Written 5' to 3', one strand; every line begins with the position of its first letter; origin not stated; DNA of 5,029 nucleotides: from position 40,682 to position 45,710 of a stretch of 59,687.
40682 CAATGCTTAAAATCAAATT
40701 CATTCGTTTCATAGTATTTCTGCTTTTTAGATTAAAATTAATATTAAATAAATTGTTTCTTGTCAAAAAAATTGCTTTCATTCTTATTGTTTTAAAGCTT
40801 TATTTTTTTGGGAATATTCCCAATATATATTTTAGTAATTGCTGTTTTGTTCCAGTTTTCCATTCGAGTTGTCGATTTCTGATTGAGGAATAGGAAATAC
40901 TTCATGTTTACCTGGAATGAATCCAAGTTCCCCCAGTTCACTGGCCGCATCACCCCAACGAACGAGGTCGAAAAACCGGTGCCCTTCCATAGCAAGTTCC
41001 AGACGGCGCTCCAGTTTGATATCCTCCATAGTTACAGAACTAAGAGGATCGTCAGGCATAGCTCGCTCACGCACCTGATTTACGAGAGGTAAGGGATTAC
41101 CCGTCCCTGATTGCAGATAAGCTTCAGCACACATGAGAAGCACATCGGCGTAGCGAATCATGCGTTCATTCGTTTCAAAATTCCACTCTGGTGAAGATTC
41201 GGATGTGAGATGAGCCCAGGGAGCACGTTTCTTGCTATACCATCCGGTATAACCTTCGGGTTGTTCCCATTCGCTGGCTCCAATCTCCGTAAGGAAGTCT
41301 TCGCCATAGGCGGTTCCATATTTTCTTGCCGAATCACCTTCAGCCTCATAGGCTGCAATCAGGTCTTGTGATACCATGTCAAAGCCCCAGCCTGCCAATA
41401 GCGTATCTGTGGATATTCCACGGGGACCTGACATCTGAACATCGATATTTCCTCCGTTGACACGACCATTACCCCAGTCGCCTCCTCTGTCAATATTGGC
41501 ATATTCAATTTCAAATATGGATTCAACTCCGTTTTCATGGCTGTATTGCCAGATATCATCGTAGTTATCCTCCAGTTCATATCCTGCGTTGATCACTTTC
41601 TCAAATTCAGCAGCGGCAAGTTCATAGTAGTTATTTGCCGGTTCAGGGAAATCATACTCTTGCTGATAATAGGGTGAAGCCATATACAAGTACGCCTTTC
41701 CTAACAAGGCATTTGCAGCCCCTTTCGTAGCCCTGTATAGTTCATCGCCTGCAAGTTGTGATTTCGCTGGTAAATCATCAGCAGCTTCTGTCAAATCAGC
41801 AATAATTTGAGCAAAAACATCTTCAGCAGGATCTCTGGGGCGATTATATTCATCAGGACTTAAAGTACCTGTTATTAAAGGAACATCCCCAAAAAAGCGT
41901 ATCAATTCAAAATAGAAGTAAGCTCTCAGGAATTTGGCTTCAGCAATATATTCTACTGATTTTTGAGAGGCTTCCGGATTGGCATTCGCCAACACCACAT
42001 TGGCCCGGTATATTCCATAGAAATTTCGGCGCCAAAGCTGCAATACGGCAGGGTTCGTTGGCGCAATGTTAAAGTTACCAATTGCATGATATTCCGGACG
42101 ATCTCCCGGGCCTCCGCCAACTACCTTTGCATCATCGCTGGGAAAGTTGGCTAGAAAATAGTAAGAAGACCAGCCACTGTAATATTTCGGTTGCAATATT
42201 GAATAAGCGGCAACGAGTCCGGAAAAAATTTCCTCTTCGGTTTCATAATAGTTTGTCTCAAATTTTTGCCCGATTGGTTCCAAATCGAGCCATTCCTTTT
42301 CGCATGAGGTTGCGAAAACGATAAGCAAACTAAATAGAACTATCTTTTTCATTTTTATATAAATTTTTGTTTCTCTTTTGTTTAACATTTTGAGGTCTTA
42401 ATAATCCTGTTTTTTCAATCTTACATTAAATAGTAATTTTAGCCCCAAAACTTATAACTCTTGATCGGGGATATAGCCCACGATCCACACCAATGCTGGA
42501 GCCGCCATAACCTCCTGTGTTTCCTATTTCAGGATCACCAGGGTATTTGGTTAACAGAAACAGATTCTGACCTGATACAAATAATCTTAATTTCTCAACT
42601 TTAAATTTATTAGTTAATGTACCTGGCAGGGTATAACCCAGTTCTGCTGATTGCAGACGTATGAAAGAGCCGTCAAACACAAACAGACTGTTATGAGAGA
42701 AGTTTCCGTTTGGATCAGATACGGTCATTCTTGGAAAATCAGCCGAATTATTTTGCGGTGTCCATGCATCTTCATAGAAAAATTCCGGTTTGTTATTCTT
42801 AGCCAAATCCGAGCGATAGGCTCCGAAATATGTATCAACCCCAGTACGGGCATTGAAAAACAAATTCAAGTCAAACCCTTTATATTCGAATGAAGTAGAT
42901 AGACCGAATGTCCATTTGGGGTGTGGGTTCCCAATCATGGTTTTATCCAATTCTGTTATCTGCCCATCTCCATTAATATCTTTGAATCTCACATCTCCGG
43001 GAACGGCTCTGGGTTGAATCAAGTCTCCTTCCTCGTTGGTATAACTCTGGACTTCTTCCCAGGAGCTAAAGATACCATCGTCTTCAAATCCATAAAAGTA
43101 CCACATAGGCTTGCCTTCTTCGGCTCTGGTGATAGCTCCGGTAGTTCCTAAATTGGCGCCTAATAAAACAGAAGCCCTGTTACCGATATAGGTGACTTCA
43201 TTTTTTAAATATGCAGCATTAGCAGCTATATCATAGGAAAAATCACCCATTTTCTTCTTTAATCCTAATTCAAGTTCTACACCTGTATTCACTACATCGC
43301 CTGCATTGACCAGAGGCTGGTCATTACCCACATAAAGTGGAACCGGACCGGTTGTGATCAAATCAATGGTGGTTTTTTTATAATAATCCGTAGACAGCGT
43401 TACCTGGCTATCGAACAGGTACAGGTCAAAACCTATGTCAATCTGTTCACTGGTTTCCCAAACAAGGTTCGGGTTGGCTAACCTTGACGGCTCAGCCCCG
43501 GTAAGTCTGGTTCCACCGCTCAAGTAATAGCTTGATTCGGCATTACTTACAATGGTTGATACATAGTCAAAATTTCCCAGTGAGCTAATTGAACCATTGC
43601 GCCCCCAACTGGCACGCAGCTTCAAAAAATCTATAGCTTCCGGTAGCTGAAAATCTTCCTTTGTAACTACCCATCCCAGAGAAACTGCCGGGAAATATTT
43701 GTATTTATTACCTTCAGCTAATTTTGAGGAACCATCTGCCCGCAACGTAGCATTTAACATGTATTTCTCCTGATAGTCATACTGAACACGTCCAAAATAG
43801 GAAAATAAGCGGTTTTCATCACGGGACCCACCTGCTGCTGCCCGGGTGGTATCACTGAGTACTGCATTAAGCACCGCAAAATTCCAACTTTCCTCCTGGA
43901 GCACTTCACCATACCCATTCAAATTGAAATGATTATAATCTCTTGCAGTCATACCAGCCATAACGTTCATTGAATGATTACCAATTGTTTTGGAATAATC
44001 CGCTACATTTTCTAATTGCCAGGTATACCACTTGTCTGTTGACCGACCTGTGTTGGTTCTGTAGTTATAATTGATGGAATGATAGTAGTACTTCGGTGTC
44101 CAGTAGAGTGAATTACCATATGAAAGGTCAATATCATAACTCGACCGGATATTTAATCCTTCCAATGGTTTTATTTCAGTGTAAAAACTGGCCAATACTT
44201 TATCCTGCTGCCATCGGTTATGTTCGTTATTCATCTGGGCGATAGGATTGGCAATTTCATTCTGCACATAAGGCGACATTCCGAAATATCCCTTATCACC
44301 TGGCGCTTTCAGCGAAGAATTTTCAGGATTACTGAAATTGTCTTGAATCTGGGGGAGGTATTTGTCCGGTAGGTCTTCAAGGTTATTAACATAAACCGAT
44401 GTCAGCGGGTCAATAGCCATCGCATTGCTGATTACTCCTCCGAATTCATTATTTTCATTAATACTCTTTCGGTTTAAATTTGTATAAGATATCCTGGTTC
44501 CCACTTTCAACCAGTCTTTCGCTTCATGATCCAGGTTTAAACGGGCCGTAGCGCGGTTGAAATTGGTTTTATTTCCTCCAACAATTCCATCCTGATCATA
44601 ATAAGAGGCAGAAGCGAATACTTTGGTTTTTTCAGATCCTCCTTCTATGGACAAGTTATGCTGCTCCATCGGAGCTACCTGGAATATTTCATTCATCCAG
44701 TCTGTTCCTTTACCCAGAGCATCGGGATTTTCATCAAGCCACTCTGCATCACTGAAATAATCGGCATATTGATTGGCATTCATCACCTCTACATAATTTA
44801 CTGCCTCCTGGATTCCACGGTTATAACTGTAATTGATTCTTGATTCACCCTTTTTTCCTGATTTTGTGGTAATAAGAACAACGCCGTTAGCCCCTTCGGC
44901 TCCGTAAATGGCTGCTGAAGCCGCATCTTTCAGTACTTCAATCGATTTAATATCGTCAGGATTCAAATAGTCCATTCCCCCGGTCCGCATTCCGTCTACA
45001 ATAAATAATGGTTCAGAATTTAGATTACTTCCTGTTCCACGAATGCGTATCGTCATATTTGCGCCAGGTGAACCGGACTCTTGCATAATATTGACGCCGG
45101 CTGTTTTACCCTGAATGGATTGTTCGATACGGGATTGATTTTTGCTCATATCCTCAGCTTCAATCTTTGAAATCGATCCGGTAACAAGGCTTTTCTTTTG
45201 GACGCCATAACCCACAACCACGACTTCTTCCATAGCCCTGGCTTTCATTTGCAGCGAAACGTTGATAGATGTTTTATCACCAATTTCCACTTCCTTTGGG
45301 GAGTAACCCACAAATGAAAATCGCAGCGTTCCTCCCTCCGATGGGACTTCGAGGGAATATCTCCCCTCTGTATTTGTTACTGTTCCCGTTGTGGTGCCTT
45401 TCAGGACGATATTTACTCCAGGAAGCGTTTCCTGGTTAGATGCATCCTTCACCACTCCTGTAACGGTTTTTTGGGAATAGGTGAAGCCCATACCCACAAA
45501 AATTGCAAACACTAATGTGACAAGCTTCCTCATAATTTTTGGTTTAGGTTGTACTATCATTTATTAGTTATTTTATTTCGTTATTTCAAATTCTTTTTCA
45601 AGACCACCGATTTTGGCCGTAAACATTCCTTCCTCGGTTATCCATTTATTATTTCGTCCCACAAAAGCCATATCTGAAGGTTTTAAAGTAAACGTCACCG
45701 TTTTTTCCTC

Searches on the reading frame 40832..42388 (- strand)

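Call 56: search_protein_families(library=pfam, proteins=[window:40832-42388:-], max_evalue=0.00001)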
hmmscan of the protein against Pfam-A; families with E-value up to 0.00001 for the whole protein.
window:40832-42388:- (518 aa): 3 families
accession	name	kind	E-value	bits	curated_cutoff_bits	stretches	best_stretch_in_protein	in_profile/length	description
PF07980.17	SusD_RagB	-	1.3e-35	123.9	23.1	1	379-518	129-297/297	SusD family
PF14322.12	SusD-like_3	-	1.1e-21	78.4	27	1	33-234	2-191/191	Starch-binding associating with outer membrane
PF12771.13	SusD-like_2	-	1.9e-08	34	27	1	137-220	79-166/415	Starch-binding associating with outer membrane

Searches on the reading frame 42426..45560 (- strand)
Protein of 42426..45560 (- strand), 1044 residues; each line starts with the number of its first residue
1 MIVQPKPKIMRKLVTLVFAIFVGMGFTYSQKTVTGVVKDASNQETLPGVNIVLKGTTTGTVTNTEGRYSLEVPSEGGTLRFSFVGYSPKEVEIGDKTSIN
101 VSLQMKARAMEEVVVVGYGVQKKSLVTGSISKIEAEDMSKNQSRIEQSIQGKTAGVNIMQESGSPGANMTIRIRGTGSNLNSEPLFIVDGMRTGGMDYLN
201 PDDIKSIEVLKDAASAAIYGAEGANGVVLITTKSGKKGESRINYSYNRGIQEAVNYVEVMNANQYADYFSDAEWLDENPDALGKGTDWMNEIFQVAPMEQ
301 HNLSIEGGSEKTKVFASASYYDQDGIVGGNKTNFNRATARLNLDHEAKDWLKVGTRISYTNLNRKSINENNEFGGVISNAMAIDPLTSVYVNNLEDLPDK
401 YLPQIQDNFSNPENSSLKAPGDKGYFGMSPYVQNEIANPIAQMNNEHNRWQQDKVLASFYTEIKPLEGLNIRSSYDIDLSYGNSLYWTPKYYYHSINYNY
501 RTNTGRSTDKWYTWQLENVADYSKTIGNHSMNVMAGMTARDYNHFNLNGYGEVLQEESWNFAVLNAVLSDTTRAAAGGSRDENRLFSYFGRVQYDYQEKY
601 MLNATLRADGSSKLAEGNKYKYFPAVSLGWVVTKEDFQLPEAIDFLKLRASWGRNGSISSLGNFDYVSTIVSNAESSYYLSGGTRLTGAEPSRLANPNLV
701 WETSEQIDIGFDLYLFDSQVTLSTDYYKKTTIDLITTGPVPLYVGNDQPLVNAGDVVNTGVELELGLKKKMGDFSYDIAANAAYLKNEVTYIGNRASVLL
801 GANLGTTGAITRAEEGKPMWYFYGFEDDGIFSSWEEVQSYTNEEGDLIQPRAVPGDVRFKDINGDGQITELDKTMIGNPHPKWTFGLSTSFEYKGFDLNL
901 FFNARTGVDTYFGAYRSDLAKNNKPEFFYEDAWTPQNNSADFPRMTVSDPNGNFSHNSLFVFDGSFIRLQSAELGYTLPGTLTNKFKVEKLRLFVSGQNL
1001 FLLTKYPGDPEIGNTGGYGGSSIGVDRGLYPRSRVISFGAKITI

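Call 56: search_protein_families(library=pfam, proteins=[window:42426-45560:-], max_evalue=0.00001)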
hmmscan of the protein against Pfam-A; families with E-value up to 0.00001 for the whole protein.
window:42426-45560:- (1044 aa): 3 families
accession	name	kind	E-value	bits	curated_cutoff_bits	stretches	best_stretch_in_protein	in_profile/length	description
PF13715.12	CarbopepD_reg_2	-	3.6e-21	75.4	32.2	1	33-115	1-88/88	CarboxypepD_reg-like domain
PF07715.20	Plug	-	1.1e-18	68.1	23.9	1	125-227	4-107/107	TonB-dependent Receptor Plug Domain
PF13620.12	CarboxypepD_reg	-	1.4e-11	45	32.3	1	32-104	1-82/82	Carboxypeptidase regulatory-like domain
